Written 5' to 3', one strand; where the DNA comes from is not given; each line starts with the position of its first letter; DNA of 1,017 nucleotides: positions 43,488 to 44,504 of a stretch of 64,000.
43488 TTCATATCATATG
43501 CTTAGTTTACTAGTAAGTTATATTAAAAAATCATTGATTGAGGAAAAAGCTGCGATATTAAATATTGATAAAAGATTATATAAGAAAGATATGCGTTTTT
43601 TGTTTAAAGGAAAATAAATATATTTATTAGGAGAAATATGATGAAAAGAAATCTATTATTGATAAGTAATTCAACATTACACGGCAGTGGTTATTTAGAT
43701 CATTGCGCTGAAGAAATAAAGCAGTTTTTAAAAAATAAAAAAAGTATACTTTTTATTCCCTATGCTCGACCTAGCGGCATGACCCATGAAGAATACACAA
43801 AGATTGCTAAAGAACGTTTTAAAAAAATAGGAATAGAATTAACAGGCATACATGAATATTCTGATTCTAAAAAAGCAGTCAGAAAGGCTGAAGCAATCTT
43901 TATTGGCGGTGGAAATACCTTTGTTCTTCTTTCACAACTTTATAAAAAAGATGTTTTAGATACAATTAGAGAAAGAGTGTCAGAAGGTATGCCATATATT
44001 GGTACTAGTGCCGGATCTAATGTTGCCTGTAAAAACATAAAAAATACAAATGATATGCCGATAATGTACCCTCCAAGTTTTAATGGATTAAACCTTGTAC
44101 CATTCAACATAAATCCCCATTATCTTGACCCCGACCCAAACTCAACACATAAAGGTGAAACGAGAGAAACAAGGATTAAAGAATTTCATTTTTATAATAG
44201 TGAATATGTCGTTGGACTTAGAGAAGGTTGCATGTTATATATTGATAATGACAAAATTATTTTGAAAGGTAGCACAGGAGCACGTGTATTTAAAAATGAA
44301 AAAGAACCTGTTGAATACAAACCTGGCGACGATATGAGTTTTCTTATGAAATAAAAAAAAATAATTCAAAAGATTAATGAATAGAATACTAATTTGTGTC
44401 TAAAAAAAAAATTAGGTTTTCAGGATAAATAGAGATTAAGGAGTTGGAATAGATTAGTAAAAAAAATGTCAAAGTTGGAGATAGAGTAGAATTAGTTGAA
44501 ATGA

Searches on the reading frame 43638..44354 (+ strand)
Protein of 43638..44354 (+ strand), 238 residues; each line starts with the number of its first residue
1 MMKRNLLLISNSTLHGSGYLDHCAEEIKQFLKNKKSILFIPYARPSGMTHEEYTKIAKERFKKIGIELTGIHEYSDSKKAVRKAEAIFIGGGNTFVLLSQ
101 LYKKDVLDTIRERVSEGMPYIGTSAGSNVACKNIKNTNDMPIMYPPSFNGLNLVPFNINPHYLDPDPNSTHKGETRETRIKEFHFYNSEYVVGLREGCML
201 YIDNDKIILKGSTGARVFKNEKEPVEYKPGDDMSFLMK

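Call 67: search_protein_families(library=pfam, proteins=[window:43638-44354:+], max_evalue=0.0001)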
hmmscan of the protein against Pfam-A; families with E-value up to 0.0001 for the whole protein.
window:43638-44354:+ (238 aa): 1 family
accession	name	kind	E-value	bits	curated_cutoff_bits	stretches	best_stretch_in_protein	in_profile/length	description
PF03575.23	Peptidase_S51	-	4.9e-64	216.2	23.9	1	6-209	1-205/206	Peptidase family S51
